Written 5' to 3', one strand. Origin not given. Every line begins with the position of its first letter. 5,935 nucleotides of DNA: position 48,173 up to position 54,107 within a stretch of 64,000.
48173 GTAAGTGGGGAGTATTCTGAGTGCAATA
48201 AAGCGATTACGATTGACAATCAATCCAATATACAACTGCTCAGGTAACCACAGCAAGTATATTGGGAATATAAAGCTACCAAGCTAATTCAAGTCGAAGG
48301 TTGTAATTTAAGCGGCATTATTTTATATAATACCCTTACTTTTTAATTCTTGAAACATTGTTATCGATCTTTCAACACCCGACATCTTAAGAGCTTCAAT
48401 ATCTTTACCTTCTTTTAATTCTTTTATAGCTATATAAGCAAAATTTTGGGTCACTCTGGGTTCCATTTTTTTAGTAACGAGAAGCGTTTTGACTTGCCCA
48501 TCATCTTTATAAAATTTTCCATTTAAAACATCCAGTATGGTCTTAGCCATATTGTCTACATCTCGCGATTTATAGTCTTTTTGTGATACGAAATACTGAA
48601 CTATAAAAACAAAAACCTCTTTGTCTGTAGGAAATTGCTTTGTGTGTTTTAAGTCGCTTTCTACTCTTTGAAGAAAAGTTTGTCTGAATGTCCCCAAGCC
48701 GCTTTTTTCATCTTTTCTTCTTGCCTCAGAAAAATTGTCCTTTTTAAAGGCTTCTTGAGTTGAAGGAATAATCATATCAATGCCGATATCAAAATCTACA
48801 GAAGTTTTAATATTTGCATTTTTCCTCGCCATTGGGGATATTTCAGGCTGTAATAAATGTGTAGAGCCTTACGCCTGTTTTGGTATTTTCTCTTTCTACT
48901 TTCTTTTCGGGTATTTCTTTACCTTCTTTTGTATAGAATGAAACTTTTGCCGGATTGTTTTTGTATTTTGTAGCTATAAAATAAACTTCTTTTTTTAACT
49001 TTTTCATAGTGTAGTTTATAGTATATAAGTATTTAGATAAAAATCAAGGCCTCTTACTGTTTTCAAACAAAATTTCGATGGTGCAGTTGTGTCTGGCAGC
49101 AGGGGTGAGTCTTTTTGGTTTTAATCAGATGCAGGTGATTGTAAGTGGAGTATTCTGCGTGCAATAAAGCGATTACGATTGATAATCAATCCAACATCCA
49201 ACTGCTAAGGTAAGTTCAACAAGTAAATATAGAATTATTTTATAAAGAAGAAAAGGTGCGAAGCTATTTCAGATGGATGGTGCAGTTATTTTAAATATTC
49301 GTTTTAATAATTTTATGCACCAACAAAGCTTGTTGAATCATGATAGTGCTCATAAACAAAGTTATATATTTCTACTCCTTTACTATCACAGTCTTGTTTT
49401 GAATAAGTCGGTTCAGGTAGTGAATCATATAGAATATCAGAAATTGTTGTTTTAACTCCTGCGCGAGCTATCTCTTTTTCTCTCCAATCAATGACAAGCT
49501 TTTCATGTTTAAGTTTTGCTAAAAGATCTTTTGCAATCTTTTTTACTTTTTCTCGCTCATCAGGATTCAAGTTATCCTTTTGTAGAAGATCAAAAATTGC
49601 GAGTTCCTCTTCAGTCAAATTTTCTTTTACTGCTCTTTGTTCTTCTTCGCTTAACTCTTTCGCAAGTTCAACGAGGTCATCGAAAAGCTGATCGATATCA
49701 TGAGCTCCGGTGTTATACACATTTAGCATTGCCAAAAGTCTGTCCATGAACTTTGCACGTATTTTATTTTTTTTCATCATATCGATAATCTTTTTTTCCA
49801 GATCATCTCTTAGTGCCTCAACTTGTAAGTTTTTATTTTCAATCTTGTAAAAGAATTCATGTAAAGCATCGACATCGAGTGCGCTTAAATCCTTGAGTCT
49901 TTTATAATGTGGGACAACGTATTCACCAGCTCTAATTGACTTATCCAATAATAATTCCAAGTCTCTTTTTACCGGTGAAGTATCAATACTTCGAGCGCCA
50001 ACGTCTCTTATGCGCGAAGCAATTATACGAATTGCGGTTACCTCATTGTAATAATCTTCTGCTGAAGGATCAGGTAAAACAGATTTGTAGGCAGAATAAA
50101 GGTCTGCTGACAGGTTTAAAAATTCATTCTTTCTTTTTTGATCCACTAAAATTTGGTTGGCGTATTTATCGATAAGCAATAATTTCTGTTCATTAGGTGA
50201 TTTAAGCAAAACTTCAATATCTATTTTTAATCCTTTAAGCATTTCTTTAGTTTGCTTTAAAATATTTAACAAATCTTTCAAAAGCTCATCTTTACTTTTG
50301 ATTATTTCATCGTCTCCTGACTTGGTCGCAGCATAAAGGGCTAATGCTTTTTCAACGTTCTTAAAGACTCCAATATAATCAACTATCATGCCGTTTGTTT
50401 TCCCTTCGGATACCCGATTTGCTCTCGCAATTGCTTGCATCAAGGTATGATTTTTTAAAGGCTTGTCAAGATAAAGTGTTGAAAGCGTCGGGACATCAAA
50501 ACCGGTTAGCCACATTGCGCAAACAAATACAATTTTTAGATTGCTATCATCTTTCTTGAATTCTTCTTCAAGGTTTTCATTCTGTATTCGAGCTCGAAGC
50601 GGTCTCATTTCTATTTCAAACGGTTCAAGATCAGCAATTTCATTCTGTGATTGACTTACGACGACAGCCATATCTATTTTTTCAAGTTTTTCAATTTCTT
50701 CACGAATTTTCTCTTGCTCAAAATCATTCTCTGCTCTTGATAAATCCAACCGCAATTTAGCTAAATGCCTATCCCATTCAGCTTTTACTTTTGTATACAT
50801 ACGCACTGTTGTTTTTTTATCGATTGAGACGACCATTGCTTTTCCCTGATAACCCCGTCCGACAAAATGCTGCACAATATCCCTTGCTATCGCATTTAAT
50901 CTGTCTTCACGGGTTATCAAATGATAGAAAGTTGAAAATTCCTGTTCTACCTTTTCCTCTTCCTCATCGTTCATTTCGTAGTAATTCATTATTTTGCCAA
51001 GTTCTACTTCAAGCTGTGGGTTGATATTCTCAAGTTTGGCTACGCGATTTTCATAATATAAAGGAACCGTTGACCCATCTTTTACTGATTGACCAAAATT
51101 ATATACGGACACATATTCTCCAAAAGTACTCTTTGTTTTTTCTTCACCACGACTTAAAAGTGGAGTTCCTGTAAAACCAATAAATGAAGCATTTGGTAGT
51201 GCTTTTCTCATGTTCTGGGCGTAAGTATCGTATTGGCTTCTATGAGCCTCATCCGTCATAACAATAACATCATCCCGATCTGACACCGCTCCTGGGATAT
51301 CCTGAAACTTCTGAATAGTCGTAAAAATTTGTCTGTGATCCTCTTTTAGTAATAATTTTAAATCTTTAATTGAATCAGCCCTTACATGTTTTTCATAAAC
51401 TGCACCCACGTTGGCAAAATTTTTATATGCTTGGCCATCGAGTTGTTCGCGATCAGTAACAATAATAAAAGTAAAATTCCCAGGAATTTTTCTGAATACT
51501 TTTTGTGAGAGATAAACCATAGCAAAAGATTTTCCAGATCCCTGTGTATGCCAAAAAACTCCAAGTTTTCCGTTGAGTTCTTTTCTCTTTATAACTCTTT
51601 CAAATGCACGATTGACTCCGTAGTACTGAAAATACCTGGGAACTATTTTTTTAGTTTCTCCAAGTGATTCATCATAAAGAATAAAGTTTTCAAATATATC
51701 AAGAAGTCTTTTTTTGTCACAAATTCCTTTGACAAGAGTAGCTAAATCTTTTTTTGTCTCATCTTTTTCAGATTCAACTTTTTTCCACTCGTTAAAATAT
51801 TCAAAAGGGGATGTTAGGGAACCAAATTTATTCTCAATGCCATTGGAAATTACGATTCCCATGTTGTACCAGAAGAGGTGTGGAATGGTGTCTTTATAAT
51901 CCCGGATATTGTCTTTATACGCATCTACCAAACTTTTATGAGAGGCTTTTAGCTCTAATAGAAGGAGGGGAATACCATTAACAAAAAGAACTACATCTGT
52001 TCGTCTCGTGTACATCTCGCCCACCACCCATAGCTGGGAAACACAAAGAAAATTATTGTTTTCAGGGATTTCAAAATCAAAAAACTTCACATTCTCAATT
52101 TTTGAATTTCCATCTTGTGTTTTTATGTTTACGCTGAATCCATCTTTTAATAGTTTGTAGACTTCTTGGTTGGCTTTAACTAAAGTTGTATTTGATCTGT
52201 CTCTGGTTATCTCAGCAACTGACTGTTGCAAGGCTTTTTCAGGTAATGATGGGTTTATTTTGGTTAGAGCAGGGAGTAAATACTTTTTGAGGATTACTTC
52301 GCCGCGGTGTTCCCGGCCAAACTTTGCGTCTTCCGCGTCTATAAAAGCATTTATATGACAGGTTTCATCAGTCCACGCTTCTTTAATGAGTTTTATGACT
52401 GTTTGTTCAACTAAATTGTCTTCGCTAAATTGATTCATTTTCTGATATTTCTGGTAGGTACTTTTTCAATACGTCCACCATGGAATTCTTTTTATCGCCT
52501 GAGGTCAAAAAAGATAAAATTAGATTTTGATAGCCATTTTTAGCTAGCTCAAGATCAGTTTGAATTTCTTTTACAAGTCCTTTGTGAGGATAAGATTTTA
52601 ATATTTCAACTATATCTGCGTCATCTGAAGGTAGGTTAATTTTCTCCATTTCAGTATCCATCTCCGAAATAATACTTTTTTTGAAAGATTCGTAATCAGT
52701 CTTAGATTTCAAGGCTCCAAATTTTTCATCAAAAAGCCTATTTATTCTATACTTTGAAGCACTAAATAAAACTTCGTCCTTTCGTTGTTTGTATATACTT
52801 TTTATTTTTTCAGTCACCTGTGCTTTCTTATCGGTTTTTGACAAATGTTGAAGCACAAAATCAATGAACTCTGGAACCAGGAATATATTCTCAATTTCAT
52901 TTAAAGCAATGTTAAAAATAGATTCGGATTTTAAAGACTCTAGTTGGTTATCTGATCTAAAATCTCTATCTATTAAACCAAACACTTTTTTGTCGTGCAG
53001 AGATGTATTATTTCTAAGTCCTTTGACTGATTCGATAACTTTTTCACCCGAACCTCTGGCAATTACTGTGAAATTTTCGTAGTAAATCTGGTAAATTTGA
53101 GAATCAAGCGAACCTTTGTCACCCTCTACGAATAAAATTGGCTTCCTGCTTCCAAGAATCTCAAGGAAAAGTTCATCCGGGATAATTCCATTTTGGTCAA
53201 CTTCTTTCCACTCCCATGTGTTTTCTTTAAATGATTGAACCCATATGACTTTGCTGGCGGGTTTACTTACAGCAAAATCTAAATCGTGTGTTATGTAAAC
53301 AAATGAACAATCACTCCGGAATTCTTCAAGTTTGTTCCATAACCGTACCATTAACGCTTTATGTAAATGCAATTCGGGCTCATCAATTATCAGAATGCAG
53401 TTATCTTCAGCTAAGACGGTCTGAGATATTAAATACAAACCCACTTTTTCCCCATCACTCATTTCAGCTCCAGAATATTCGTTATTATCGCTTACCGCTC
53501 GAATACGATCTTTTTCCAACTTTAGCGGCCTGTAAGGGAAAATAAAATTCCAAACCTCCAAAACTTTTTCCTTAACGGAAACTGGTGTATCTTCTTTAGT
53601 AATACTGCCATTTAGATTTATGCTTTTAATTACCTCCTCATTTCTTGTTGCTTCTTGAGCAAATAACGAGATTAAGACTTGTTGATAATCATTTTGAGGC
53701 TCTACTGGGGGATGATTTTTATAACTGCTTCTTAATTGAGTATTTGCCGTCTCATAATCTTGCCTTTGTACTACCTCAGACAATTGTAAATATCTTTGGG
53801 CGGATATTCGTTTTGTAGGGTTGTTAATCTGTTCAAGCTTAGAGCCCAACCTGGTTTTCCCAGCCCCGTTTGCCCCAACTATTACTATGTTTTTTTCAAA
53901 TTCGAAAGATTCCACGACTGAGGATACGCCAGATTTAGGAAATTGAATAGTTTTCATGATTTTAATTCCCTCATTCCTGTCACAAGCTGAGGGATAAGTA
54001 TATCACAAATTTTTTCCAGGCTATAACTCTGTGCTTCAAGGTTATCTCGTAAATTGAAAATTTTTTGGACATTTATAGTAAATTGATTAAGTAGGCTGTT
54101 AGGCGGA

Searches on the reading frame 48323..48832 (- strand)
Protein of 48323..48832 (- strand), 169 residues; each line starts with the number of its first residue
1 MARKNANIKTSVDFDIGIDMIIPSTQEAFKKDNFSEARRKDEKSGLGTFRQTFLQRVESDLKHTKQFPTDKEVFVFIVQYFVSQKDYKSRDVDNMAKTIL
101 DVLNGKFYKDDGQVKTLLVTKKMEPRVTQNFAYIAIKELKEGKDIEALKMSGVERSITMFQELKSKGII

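Call 12: search_protein_families(library=pfam, proteins=[window:48323-48832:-], max_evalue=0.01)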
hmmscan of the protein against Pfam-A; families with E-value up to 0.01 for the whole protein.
window:48323-48832:- (169 aa): 1 family
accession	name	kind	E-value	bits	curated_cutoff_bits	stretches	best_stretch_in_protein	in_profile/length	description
PF05866.16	RusA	-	6.8e-10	40.1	22.8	1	56-124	32-114/124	Endodeoxyribonuclease RusA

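Call 83: search_protein_families(library=ncbifam, proteins=[window:48323-48832:-], max_evalue=0.01)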
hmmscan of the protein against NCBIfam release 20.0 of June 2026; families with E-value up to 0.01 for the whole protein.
window:48323-48832:- (169 aa): 0 families

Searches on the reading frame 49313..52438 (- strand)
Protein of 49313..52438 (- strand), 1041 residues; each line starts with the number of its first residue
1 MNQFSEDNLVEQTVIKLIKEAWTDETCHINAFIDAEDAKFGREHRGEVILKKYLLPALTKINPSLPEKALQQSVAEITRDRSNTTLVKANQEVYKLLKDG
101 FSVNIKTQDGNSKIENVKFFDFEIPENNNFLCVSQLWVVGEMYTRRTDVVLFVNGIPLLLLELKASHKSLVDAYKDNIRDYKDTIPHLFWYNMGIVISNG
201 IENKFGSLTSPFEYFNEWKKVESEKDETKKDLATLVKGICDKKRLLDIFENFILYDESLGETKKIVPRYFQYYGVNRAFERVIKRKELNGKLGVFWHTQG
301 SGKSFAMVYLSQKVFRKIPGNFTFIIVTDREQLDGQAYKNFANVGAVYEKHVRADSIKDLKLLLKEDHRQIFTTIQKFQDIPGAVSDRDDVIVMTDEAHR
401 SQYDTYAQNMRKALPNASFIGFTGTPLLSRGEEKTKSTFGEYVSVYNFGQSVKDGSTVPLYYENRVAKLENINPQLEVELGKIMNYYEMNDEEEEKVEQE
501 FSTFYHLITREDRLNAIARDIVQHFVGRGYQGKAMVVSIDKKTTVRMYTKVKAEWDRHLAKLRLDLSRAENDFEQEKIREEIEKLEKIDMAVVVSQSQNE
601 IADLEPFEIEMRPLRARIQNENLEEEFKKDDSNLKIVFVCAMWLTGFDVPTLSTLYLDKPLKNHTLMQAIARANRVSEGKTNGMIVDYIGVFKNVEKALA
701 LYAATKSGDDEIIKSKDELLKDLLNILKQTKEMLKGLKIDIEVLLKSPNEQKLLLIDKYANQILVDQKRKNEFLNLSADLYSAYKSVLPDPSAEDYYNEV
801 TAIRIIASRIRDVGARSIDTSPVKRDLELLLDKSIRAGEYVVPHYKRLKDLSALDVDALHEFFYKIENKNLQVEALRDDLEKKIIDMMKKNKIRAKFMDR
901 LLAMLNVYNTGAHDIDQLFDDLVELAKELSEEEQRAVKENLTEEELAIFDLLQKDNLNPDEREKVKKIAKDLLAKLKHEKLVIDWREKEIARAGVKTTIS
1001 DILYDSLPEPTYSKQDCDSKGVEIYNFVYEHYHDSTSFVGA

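Call 11: search_protein_families(library=pfam, proteins=[window:49313-52438:-], max_evalue=0.01)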
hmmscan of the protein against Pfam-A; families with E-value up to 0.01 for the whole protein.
window:49313-52438:- (1041 aa): 6 families
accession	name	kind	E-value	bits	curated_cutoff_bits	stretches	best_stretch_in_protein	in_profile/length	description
PF18766.7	SWI2_SNF2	-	1.9e-68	230.8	26.7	1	271-490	2-218/221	SWI2/SNF2 ATPase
PF11867.13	T1RH-like_C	-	1.1e-41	143.7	26.8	1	707-1005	2-304/329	Type I restriction enzyme HindI endonuclease subunit-like, C-terminal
PF04313.20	HSDR_N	-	4e-38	131.7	25.1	1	4-212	2-196/198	Type I restriction enzyme R protein N terminus (HSDR_N)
PF22679.2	T1R_D3-like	-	1.2e-20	75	27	1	533-688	4-156/158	Type I restriction enzyme subunit R domain 3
PF04851.21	ResIII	-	3.8e-20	72.9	22.5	1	277-426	10-162/164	Type III restriction enzyme, res subunit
PF00270.35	DEAD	-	2.1e-05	24.7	26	1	299-426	23-160/167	DEAD/DEAH box helicase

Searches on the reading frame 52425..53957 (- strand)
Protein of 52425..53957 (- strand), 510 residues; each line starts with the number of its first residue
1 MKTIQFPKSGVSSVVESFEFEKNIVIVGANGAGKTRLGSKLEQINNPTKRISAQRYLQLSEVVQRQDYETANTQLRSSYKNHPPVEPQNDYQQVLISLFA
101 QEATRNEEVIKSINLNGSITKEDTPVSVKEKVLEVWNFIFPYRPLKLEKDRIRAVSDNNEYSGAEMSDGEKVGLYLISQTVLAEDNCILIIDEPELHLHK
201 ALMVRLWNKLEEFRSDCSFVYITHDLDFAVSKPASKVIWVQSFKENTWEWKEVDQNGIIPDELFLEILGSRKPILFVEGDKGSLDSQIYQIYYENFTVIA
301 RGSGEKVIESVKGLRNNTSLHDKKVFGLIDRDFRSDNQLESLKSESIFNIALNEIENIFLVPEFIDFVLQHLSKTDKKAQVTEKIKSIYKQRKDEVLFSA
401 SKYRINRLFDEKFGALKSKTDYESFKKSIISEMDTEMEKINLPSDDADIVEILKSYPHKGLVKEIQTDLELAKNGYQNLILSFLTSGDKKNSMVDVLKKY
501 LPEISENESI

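Call 11: search_protein_families(library=pfam, proteins=[window:52425-53957:-], max_evalue=0.01)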
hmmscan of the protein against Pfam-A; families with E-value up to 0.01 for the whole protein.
window:52425-53957:- (510 aa): 7 families
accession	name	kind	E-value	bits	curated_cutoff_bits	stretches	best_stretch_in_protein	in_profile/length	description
PF14491.11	DUF4435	-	2.6e-11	44.2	27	1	271-439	1-180/238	Protein of unknown function (DUF4435)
PF13304.12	AAA_21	-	9.8e-08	32.8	27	1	164-226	236-300/304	AAA domain, putative AbiEii toxin, Type IV TA system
PF00005.33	ABC_tran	-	0.00025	22.1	25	1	21-194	11-135/137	ABC transporter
PF02463.25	SMC_N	-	0.00071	19.5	40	1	19-228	21-201/220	RecF/RecN/SMC N terminal domain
PF13175.12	AAA_15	-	0.001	19.2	32.1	1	110-218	244-361/374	AAA ATPase domain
PF13401.12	AAA_22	-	0.0025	18.5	27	0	22-47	6-31/130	AAA domain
PF08776.16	VASP_tetra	-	0.0088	16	25.8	0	420-440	2-22/36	VASP tetramerisation domain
